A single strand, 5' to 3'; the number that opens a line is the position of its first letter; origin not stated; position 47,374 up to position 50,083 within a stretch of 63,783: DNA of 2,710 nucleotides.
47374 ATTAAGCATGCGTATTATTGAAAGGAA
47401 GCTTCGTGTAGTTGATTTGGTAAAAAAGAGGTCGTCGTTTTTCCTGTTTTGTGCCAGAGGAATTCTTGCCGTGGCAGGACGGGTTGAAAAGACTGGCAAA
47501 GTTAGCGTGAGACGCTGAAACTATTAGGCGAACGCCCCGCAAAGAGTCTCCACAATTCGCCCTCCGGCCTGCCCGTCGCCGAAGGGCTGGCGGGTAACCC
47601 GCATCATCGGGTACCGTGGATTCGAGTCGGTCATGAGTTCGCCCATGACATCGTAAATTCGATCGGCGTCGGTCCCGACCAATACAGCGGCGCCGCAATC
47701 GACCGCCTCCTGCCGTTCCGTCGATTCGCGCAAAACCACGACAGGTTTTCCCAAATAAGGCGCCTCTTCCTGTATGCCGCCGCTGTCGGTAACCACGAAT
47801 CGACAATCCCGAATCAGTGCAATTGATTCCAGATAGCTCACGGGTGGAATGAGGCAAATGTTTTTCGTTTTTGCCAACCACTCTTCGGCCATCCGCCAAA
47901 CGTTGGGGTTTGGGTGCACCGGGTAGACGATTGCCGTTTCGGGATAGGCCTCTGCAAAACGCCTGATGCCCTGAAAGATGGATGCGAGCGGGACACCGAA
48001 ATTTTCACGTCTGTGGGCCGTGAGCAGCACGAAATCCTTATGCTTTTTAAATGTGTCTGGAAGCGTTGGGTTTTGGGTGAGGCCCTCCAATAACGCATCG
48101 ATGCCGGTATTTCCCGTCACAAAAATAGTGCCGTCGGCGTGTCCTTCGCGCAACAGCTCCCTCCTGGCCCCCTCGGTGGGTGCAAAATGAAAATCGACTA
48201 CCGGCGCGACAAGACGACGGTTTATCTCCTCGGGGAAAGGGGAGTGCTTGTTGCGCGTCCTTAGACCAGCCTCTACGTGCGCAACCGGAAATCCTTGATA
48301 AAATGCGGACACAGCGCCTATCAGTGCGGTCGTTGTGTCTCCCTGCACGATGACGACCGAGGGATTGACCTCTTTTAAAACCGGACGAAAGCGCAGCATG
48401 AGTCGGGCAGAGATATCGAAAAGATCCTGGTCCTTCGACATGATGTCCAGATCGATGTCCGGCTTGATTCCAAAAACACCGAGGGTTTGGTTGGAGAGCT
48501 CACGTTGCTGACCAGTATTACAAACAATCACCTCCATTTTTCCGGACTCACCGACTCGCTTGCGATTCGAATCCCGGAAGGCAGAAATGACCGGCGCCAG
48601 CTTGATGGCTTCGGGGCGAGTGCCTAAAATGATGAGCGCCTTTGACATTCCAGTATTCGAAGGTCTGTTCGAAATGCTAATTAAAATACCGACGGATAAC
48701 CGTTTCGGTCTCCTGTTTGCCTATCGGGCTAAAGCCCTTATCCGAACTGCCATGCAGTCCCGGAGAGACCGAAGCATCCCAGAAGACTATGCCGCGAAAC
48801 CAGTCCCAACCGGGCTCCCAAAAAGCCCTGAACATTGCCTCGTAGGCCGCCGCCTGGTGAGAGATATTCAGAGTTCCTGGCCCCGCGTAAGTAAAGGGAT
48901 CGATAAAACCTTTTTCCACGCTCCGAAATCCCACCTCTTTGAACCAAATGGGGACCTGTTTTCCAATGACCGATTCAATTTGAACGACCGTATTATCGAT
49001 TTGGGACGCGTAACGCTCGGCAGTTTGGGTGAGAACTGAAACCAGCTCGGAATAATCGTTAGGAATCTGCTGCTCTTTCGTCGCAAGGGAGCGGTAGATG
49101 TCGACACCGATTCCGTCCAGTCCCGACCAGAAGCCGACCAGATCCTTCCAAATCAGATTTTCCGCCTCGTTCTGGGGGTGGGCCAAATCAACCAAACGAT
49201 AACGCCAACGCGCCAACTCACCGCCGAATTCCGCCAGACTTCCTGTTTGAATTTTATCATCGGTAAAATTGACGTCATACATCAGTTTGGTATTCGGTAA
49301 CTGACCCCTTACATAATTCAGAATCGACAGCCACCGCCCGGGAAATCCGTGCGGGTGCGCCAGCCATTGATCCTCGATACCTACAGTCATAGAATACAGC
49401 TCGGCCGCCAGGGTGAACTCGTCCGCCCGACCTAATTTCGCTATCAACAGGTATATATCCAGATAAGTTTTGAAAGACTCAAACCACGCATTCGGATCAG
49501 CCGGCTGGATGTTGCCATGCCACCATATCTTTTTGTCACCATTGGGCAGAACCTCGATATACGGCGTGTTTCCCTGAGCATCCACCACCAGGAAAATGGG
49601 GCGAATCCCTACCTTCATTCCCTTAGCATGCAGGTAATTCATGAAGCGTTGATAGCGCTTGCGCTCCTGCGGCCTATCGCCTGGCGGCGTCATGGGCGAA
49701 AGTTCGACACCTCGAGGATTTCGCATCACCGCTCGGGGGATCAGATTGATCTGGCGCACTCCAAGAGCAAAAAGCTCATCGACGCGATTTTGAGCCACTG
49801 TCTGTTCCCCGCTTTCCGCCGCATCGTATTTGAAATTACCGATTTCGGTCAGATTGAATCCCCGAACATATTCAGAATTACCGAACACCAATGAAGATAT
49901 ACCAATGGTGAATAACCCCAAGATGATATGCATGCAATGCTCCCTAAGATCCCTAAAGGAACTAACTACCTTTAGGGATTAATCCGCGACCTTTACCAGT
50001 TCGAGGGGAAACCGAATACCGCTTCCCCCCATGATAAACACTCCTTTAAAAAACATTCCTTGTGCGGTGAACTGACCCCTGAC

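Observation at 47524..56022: Synthase-dependent exopolysaccharide locus built around an NfrB-type GT2 with non-canonical partners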

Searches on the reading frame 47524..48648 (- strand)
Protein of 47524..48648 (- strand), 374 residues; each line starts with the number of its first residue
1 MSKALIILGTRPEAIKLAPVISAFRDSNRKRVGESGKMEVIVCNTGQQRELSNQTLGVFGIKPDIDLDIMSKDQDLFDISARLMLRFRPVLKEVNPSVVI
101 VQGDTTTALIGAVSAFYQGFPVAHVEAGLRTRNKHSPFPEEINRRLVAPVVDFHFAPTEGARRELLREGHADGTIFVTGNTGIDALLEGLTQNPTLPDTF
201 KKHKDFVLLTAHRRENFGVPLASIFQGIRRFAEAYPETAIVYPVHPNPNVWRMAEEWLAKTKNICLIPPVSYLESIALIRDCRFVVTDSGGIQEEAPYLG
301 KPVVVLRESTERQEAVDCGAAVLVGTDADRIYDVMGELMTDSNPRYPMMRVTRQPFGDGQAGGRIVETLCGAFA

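Call 4: search_protein_families(library=pfam, proteins=[window:47524-48648:-], max_evalue=0.01)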
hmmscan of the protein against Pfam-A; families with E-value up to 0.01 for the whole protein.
window:47524-48648:- (374 aa): 2 families
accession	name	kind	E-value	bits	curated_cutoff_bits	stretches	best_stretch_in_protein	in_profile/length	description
PF02350.25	Epimerase_2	-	4.9e-105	351.6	30.6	1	33-369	4-346/347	UDP-N-acetylglucosamine 2-epimerase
PF13579.12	Glyco_trans_4_4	-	0.0032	18.3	29.7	0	83-177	59-154/158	Glycosyl transferase 4-like domain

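Call 5: search_protein_families(library=ncbifam, proteins=[window:47524-48648:-], max_evalue=0.01)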
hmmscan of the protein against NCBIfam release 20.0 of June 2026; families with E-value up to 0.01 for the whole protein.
window:47524-48648:- (374 aa): 3 families
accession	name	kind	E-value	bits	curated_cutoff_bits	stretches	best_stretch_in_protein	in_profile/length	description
TIGR00236.1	wecB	equivalog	9.6e-124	413.2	210.15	1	3-369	2-362/366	non-hydrolyzing UDP-N-acetylglucosamine 2-epimerase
TIGR03568.1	NeuC_NnaA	equivalog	2.6e-19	69.4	235.9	1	59-369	56-365/365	UDP-N-acetylglucosamine 2-epimerase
TIGR04396.2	surf_polysacc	subfamily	9.6e-05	21.7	125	1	219-316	205-298/427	surface carbohydrate biosynthesis protein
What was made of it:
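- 47524..48648 (-): WecB: non-hydrolysing UDP-GlcNAc 2-epimerase, supplying UDP-ManNAc. TIGR00236 equivalog, 413 bits (cutoff 210); PF02350, E 5e-105 (calls 4, 5).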

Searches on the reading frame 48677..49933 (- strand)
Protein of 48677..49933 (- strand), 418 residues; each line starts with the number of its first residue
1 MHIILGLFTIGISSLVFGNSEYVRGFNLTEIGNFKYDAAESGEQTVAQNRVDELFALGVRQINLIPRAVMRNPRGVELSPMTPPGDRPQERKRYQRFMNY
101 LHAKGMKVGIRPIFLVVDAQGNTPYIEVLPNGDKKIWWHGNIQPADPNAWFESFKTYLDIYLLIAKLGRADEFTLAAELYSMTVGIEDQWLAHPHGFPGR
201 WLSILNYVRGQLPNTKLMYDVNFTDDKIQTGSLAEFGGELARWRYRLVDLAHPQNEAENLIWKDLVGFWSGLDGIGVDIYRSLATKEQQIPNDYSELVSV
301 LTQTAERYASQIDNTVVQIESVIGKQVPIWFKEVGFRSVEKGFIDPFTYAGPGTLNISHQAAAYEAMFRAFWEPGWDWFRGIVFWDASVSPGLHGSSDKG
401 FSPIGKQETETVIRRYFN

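Call 4: search_protein_families(library=pfam, proteins=[window:48677-49933:-], max_evalue=0.01)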
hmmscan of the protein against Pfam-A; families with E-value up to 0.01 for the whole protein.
window:48677-49933:- (418 aa): 1 family
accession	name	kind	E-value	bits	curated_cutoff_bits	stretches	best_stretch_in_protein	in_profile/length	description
PF22612.2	GH113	-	1.1e-15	58.2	27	1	291-406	173-289/289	Glycoside Hydrolase Family 113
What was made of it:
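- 48677..49933 (-): GH113-like (clan GH-A type) secreted glycoside hydrolase: candidate polymer-trimming enzyme. PF22612, E 1e-15, covering model positions 173-289 only (call 4).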

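Call 5: search_protein_families(library=ncbifam, proteins=[window:48677-49933:-], max_evalue=0.01)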
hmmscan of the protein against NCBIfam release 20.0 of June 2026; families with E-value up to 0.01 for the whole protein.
window:48677-49933:- (418 aa): 0 families

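Call 49: search_solved_structures(query=window:48677-49933:-, max_evalue=1, show_alignments=1)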
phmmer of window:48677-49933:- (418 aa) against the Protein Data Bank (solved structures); distinct sequences matched with E-value up to 1: 7.
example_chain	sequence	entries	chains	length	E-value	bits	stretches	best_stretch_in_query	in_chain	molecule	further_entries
4cd6_A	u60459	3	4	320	2.4e-07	33.1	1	319-417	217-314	ENDO-BETA-1,4-MANNANASE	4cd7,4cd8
3civ_A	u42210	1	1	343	2.7e-07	32.9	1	319-417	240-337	Endo-beta-1,4-mannanase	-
5ylh_A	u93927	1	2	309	0.0015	20.6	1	294-417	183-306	beta-1,4-mannanase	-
7dvz_A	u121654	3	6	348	0.0077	18.3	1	293-410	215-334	Endo-beta-1,4-mannanase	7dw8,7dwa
5yli_B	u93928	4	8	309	0.0097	17.9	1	295-417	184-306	beta-1,4-mannanas | beta-1,4-mannanase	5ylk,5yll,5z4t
7dvj_A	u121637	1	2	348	0.013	17.5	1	293-410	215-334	Endo-beta-1,4-mannanase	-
7dv7_A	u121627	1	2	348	0.018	17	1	313-410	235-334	Endo-beta-1,4-mannanase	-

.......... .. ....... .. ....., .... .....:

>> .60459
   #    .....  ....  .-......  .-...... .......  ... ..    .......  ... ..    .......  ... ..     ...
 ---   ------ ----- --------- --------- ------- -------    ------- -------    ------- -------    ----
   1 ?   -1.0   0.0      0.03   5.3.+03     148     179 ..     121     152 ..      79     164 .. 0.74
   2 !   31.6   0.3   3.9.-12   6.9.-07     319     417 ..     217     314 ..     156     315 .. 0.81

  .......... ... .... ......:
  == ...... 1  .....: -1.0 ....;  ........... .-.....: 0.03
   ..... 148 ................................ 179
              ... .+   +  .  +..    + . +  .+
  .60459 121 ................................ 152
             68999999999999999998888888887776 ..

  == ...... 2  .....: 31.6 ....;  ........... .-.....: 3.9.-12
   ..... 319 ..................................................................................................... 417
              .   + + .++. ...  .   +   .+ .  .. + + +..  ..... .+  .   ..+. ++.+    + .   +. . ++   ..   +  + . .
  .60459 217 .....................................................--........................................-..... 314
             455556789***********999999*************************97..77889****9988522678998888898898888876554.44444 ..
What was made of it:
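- The hydrolase's nearest solved relatives are beta-mannanases, not GH153- or dispersin-type enzymes (call 49).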
